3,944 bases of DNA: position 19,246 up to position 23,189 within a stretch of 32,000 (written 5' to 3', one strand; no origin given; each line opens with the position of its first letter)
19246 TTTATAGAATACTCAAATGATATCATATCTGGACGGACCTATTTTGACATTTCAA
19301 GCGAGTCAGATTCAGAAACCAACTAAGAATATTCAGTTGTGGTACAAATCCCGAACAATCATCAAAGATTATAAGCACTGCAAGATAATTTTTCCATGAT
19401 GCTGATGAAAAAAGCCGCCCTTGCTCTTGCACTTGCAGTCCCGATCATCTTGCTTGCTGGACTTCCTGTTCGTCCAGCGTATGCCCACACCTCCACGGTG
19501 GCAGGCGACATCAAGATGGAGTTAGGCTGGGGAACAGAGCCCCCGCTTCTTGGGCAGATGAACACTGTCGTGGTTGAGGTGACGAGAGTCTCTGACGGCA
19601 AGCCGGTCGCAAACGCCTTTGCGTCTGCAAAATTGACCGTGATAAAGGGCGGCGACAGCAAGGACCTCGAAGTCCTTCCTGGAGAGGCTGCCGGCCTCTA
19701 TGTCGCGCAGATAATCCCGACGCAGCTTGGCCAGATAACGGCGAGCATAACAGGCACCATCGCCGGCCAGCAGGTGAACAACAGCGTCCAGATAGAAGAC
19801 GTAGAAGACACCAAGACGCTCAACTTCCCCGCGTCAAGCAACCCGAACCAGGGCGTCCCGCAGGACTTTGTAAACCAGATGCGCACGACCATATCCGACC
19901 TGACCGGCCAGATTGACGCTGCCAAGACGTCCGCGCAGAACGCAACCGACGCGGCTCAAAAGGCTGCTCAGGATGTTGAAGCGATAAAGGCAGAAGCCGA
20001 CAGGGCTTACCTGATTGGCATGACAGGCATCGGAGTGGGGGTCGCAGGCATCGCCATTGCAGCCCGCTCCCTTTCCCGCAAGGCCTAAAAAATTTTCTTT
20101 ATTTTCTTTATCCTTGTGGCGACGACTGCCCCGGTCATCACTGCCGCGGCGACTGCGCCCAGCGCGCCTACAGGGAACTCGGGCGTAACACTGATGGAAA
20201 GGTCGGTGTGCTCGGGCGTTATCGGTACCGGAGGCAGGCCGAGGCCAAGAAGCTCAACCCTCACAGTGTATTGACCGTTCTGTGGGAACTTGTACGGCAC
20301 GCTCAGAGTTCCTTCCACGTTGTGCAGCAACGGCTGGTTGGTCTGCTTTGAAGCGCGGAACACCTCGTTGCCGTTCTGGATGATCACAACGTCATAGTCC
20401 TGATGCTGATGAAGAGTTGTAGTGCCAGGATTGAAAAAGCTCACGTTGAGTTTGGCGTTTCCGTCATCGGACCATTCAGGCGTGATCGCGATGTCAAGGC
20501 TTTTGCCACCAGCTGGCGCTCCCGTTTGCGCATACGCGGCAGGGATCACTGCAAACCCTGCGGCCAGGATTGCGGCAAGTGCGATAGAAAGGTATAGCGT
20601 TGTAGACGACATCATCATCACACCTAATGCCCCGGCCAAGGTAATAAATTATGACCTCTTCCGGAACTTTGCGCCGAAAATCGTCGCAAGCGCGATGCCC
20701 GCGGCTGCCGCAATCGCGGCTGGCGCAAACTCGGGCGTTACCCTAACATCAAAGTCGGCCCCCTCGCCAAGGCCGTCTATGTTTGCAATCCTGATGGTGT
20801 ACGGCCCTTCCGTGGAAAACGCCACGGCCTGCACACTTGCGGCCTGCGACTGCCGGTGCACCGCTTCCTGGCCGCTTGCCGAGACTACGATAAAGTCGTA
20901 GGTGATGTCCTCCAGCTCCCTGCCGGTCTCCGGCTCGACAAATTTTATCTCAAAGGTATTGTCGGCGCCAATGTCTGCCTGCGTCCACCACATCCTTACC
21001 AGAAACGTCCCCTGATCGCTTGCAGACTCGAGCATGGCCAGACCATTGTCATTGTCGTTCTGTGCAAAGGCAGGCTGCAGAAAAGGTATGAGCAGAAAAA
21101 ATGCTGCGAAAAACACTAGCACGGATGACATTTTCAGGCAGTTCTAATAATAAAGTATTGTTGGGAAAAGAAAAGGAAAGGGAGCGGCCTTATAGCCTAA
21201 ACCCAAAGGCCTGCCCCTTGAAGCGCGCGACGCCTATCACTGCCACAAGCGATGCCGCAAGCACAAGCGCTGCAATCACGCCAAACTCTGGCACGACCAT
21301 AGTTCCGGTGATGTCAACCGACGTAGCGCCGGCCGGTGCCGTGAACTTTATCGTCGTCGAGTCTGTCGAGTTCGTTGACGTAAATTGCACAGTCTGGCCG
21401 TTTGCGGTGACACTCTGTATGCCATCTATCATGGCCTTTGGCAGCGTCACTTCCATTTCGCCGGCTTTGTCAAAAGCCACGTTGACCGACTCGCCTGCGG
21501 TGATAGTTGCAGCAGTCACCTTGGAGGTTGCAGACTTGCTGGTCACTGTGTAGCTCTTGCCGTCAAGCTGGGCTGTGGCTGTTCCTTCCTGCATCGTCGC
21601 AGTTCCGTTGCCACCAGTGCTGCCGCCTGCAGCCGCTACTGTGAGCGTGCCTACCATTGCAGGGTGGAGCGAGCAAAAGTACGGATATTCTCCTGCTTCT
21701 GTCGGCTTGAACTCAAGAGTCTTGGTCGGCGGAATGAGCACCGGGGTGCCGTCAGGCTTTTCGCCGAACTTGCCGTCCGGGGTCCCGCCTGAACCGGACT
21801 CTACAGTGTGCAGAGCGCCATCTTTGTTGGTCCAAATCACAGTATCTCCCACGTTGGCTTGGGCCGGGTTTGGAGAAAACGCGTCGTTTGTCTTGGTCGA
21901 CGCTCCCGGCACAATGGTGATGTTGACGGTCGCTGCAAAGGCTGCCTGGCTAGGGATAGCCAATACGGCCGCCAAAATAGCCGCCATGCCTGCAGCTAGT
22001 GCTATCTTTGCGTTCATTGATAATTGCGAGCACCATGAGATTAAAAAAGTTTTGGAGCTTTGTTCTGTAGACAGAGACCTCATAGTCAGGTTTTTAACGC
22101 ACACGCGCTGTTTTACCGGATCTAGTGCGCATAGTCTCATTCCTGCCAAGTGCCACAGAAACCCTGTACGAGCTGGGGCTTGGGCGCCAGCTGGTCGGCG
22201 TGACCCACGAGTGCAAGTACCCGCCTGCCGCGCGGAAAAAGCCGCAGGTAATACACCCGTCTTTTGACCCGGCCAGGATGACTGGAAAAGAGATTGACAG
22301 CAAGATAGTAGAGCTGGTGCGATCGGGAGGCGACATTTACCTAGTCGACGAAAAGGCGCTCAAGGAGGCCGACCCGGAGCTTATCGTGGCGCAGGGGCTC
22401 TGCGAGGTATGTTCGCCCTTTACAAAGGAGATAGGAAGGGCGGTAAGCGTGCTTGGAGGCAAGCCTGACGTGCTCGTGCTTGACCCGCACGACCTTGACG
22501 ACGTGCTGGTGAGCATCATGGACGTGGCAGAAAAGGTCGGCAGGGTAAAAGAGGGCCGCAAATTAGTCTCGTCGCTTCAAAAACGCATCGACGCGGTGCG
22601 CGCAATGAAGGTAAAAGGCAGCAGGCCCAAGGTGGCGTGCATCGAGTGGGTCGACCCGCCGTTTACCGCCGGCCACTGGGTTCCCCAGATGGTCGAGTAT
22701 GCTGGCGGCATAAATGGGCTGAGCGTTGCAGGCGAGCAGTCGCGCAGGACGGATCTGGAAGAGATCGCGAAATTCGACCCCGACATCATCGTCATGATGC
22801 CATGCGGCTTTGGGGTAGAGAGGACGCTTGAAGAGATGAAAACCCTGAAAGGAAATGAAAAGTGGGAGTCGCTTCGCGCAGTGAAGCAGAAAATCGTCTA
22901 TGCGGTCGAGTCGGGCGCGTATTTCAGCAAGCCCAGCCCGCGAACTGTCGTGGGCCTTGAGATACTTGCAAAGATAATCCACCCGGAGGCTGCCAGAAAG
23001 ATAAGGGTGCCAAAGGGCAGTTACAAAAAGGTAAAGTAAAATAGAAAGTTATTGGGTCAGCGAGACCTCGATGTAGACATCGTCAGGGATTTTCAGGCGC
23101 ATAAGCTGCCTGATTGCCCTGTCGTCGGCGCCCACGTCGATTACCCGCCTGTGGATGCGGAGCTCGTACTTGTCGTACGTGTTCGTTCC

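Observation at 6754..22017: About 15-kb cluster of 13 exported or anchored proteins that reads like a dedicated copper-acquisition/trafficking system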

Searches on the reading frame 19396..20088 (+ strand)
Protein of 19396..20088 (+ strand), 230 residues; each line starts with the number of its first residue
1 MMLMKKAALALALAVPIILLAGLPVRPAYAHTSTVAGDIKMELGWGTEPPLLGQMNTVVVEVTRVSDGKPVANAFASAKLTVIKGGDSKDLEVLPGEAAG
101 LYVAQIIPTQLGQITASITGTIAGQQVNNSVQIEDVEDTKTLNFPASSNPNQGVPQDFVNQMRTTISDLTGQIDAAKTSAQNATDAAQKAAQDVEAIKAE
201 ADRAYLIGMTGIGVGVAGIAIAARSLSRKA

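Call 4: search_protein_families(library=pfam, proteins=[window:19396-20088:+], max_evalue=0.1)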
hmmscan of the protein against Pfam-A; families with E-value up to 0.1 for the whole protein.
window:19396-20088:+ (230 aa): 2 families
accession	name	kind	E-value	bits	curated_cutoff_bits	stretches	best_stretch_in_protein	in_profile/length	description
PF03207.18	OspD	-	0.034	14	25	1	140-206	77-138/254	Borrelia outer surface protein D (OspD)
PF24164.1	TMP_N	-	0.053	14.4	27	0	156-204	15-63/82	Tape measure protein N-terminal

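Call 7: search_protein_families(library=ncbifam, proteins=[window:19396-20088:+], max_evalue=1)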
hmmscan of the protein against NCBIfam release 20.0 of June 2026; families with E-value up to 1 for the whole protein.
window:19396-20088:+ (230 aa): 2 families
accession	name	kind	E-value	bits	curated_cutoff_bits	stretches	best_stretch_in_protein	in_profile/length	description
NF040598.1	Ala_zip_lipo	subfamily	0.0029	18.1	43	1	159-204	31-76/90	Lpp/OprI family alanine-zipper lipoprotein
TIGR01120.1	rpiB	equivalog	0.11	12.4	138.65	1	164-217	19-73/143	ribose 5-phosphate isomerase B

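Call 66: find_homologous_proteins(query=window:19396-20088:+, max_evalue=0.001)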
Query window:19396-20088:+ (230 aa): 193 proteins with E <= 0.001 among 3930 candidates; the best 120 are listed.
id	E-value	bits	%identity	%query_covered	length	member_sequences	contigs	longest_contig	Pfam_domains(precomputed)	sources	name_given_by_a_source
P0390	4.2e-127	440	100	92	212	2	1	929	-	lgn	-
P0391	3.2e-113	395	81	100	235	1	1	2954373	-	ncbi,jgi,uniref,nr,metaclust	ncbi:hypothetical protein NTE_02850 [Candidatus Nitrososphaera evergladensis SR1]|jgi:hypothetical p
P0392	4.7e-106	371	77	92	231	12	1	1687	-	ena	-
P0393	2.4e-97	343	72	99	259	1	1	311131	-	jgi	jgi:hypothetical protein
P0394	5.7e-95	335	71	93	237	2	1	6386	-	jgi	jgi:hypothetical protein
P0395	1.9e-94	333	67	99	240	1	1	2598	-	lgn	-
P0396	1.4e-93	330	68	99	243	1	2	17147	-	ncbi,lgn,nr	ncbi:MAG TPA: hypothetical protein VHA09_04270 [Nitrososphaera sp.]|nr:hypothetical protein [Nitroso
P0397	6.7e-91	322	68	99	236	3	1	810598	-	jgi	jgi:hypothetical protein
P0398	3.4e-90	319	67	89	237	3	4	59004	-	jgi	jgi:hypothetical protein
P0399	1.3e-79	285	61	98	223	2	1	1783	-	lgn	-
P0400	3.2e-79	284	58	80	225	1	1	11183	-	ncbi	-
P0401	2.1e-77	278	60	80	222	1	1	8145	-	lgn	-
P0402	3.1e-76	274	60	99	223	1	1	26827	-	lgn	-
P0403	6.3e-76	273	58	76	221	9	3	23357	-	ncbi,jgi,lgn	ncbi:MAG TPA: hypothetical protein VH677_00485 [Nitrososphaera sp.]|jgi:hypothetical protein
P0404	1.3e-75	272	57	78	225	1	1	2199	-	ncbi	-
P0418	1.2e-71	259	55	90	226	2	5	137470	-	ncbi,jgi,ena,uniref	ncbi:hypothetical protein [Nitrososphaera sp.]|uniref:hypothetical protein n=1 Tax=Nitrososphaera sp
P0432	1.0e-65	239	53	99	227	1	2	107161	-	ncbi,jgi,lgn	ncbi:MAG: hypothetical protein ABI347_05375 [Nitrososphaera sp.]|jgi:hypothetical protein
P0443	9.1e-62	227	54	99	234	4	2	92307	-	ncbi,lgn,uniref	ncbi:FixH family protein [Nitrososphaera sp.]|uniref:FixH family protein n=1 Tax=Nitrososphaera sp. 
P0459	2.6e-56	209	48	88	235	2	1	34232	-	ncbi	-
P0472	1.5e-54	203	45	98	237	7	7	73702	-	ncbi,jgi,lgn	ncbi:MAG TPA: hypothetical protein VFZ67_03340 [Nitrososphaera sp.]|jgi:hypothetical protein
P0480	1.3e-53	200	45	98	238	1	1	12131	-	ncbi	-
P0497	3.6e-51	192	47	92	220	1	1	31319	-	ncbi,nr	ncbi:MAG TPA: hypothetical protein VD736_07680 [Nitrososphaera sp.]|nr:hypothetical protein [Nitroso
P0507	2.9e-50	189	42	90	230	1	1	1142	-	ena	-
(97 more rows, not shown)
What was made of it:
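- On YtkA/FixH-like E-set domain (free-standing G3, G4, G8, G12, G13, G14, G1 domains): One homologue is named 'FixH family protein' by NCBI (call 66).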

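Call 67: search_protein_families(library=pfam, proteins=[P0443, P0391, P0403, P0418, P0432, P0459, P0472, P0480, P0497, P0507], max_evalue=1)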
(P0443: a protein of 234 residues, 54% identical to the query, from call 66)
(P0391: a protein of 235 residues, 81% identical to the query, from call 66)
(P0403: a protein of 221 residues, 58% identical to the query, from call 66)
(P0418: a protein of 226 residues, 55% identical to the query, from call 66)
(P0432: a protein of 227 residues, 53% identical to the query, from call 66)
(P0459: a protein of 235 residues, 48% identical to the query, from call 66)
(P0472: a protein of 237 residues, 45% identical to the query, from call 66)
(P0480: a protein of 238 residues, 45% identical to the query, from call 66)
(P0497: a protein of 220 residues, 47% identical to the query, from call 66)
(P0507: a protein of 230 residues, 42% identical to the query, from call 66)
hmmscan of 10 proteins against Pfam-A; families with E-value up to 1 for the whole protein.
P0443 (234 aa): 2 families
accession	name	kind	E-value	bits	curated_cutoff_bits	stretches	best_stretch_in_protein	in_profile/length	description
PF13115.11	YtkA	-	5.7e-05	24.1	25.9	1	53-120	14-83/85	YtkA-like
PF11839.13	Alanine_zipper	-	0.00012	22.8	23.1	1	165-209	4-48/69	Alanine-zipper, major outer membrane lipoprotein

P0391 (235 aa): 3 families
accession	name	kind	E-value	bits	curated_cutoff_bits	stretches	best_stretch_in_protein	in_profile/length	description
PF13115.11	YtkA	-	0.04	15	25.9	1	51-111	13-73/85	YtkA-like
PF13349.12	DUF4097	-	0.15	11.8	22.9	1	122-198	153-234/247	Toastrack DUF4097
PF11235.13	Med25_SD1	-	0.55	11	25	1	150-201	18-68/152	Mediator complex subunit 25 synapsin 1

P0403 (221 aa): 1 family
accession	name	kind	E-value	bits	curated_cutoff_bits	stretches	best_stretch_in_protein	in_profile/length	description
PF10819.13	DUF2564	-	0.24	12.3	26.3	0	162-198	24-60/79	Protein of unknown function (DUF2564)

P0418 (226 aa): 3 families
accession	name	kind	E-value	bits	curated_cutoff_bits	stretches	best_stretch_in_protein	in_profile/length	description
PF03668.21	RapZ-like_N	-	0.11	12.7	25.4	1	77-128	7-58/158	RapZ-like N-terminal domain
PF11839.13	Alanine_zipper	-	0.16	12.7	23.1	1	170-200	18-62/69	Alanine-zipper, major outer membrane lipoprotein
PF13786.12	DUF4179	-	0.58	11.1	30.1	1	2-31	7-40/94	Domain of unknown function (DUF4179)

P0432 (227 aa): 2 families
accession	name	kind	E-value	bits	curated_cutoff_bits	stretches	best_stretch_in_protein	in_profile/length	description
PF11839.13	Alanine_zipper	-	0.00028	21.6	23.1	1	161-201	8-48/69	Alanine-zipper, major outer membrane lipoprotein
PF17425.8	Arylsulfotran_N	-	0.19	12.3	24.2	0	52-68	64-80/88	Arylsulfotransferase Ig-like domain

P0459 (235 aa): 0 families

P0472 (237 aa): 3 families
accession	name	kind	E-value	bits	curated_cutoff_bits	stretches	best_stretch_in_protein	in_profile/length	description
PF13115.11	YtkA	-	0.02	16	25.9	1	47-113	16-82/85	YtkA-like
PF11839.13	Alanine_zipper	-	0.042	14.6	23.1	1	156-201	3-48/69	Alanine-zipper, major outer membrane lipoprotein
PF02369.22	Big_1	-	0.058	13.9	34.9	1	65-123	30-84/93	Bacterial Ig-like domain (group 1)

P0480 (238 aa): 3 families
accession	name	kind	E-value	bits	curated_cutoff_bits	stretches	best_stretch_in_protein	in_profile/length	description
PF04799.18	Fzo_mitofusin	-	0.036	14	27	1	146-185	85-125/161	fzo-like conserved region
PF10812.13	DUF2561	-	0.079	13.5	27.8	1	173-226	113-165/202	Protein of unknown function (DUF2561)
PF11839.13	Alanine_zipper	-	0.12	13.2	23.1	1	157-202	3-48/69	Alanine-zipper, major outer membrane lipoprotein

P0497 (220 aa): 3 families
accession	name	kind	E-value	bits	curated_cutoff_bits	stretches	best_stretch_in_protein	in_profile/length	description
PF13115.11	YtkA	-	0.016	16.2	25.9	1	45-113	15-83/85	YtkA-like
PF20072.4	DUF6468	-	0.15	12.7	26.9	1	154-193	7-47/76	Domain of unknown function (DUF6468)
PF17100.10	NACHT_N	-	0.15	12.4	30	1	149-193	50-94/220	N-terminal domain of NWD NACHT-NTPase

P0507 (230 aa): 2 families
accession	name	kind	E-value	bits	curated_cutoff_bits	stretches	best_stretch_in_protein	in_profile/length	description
PF14257.11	DUF4349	-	0.022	14.5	27.7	1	153-223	128-197/213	Domain of unknown function (DUF4349)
PF11839.13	Alanine_zipper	-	0.026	15.2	23.1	1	156-201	10-55/69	Alanine-zipper, major outer membrane lipoprotein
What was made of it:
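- On YtkA/FixH-like E-set domain (free-standing G3, G4, G8, G12, G13, G14, G1 domains): 5 of 10 G12 homologues hit YtkA at E<=1 (best 5.7e-5, 24.1 bits, call 67).
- Closest known: CtaK. Same: G12 homologues reach 24.1 bits on the YtkA model (call 67).
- G12 homologues against Pfam YtkA: up to 5.7e-5 (call 67).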

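Call 90: search_solved_structures(query=A4, max_evalue=10, show_alignments=2)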
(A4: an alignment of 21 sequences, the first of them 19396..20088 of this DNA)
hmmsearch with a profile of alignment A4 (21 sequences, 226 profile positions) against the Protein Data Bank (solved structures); distinct sequences matched with E-value up to 10: 7.
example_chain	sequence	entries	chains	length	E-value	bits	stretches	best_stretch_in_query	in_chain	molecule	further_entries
5wme_A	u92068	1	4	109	0.1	15.2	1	147-199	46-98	Capsid assembly scaffolding protein,Myosin-7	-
1kfn_A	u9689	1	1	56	0.23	14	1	153-198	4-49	MAJOR OUTER MEMBRANE LIPOPROTEIN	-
5js4_A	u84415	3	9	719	0.3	13.6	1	139-195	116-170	phiAB6 tailspike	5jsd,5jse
5wj7_A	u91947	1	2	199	0.3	13.6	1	155-199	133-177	DNA repair protein XRCC4,Myosin-7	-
5wjb_A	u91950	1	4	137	0.43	13.1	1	153-199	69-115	Capsid assembly scaffolding protein,Myosin-7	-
1kfm_A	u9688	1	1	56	5.5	9.5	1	154-198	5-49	MAJOR OUTER MEMBRANE LIPOPROTEIN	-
1eq1_A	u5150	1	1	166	7.5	9.1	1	136-196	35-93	APOLIPOPHORIN-III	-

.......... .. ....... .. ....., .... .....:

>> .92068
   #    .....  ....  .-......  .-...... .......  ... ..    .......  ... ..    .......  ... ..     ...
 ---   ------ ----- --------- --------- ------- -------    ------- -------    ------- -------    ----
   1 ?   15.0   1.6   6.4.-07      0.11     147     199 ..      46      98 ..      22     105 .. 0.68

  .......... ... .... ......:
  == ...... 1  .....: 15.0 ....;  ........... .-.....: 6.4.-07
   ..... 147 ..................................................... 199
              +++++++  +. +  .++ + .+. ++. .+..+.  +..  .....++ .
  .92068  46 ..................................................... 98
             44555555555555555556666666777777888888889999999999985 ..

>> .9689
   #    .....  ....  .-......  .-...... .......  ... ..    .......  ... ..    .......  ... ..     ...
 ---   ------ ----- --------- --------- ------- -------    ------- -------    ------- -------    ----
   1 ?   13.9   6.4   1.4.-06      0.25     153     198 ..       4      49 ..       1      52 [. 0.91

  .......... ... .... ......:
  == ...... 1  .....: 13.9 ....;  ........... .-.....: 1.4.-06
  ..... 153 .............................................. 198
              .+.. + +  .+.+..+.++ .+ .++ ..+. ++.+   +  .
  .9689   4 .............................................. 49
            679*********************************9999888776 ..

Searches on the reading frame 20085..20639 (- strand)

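Call 5: search_protein_families(library=pfam, proteins=[window:20085-20639:-], max_evalue=0.1)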
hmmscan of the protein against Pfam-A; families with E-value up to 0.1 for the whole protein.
window:20085-20639:- (184 aa): 4 families
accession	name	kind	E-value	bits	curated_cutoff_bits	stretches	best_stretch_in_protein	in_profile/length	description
PF00630.25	Filamin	-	0.021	16.1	26.9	1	82-140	40-92/93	Filamin/ABP280 repeat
PF04151.21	PPC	-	0.042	15.2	25.9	0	41-128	9-68/70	Bacterial pre-peptidase C-terminal domain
PF22091.2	DUF6941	-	0.063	14.1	27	1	50-130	39-112/125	Family of unknown function (DUF6941)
PF03060.21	NMO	-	0.077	12.8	28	0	158-183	35-60/331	Nitronate monooxygenase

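Call 7: search_protein_families(library=ncbifam, proteins=[window:20085-20639:-], max_evalue=1)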
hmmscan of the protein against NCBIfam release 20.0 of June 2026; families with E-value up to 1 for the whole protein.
window:20085-20639:- (184 aa): 0 families

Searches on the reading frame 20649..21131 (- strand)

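Call 5: search_protein_families(library=pfam, proteins=[window:20649-21131:-], max_evalue=0.1)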
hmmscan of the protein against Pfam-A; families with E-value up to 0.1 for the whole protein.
window:20649-21131:- (160 aa): 2 families
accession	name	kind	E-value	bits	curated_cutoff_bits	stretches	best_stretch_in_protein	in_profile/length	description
PF22091.2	DUF6941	-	0.00015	22.6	27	1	41-116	37-111/125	Family of unknown function (DUF6941)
PF09716.15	ETRAMP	-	0.071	13.6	29.1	0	4-32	6-35/81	Malarial early transcribed membrane protein (ETRAMP)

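Call 7: search_protein_families(library=ncbifam, proteins=[window:20649-21131:-], max_evalue=1)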
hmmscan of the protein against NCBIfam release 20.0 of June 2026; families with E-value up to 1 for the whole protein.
window:20649-21131:- (160 aa): 1 family
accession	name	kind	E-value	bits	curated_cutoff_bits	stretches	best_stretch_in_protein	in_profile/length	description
NF000022.1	stregra_B_VgbA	exception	0.097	11.8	600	1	75-153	172-244/299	streptogramin B lyase Vgb(A)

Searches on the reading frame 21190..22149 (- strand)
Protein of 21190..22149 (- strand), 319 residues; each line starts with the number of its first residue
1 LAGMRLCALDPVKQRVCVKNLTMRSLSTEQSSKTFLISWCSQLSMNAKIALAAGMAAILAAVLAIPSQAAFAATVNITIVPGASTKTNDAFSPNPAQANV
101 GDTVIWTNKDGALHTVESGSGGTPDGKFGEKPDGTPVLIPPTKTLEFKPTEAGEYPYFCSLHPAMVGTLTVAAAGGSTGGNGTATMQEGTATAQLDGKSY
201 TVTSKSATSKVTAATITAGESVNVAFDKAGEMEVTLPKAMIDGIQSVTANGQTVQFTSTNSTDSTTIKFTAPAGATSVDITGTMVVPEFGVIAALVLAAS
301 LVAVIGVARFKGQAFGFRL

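Call 5: search_protein_families(library=pfam, proteins=[window:21190-22149:-], max_evalue=0.1)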
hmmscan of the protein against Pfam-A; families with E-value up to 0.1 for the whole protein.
window:21190-22149:- (319 aa): 4 families
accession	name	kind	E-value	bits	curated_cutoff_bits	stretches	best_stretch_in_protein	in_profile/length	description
PF13473.12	Cupredoxin_1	-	1e-09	38.8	27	1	57-171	5-104/104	Cupredoxin-like domain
PF00127.26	Copper-bind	-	6.3e-09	36.6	21.2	1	90-171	13-98/99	Copper binding proteins, plastocyanin/azurin family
PF17547.7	DUF5462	-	0.023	14.5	25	0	191-234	98-141/157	Family of unknown function (DUF5462)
PF16841.11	CBM60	-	0.071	14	28.2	0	246-278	17-49/91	Ca-dependent carbohydrate-binding module xylan-binding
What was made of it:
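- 21190..22017 (-): G15 (NVIE_014370). A type 1 cupredoxin with a PEFG-CTERM anchor. It is highly expressed and slightly repressed by Cu limitation, so it is a neighbour rather than part of the regulon. Pfam Cupredoxin_1 1e-9, Copper-bind 6.3e-9 (call 5).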

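Call 7: search_protein_families(library=ncbifam, proteins=[window:21190-22149:-], max_evalue=1)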
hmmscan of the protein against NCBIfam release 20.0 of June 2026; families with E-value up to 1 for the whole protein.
window:21190-22149:- (319 aa): 7 families
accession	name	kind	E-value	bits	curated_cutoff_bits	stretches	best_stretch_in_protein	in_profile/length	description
TIGR02656.1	cyanin_plasto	equivalog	1.7e-08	34.8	87.85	1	86-171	9-98/99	plastocyanin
TIGR02657.1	amicyanin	equivalog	1.5e-06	28.5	110.2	1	97-171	14-82/83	amicyanin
TIGR04296.1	PEFG-CTERM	domain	1.8e-06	27.5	25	1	285-309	1-25/30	PEFG-CTERM sorting domain-containing protein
TIGR02375.1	pseudoazurin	equivalog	0.0034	17.1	109.85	1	88-167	9-82/116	pseudoazurin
NF041321.1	Alpha-amyl_MalA_Halo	equivalog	0.013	13.9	875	1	130-269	35-173/666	alpha-amylase MalA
TIGR04246.1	nitrous_NosZ_Gp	equivalog_domain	0.079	11.2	625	1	90-171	495-576/578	Sec-dependent nitrous-oxide reductase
NF047331.1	phage_HTJ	equivalog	0.12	12.2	33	1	236-259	8-31/59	phage head-tail joining protein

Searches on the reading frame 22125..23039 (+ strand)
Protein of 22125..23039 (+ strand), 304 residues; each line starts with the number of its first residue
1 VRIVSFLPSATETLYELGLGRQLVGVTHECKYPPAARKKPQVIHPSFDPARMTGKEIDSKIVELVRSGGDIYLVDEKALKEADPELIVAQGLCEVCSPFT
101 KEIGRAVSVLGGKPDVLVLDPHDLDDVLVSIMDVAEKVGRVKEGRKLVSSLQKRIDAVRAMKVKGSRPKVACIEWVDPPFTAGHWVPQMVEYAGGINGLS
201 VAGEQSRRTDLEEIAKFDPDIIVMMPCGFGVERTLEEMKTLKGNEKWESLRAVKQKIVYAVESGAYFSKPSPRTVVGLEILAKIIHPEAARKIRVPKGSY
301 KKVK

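Call 5: search_protein_families(library=pfam, proteins=[window:22125-23039:+], max_evalue=0.1)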
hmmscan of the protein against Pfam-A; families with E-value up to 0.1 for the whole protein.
window:22125-23039:+ (304 aa): 1 family
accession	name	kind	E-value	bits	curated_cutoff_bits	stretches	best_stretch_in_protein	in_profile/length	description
PF01497.23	Peripla_BP_2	-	7.5e-18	65.2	27.5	1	3-261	1-231/235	Periplasmic binding protein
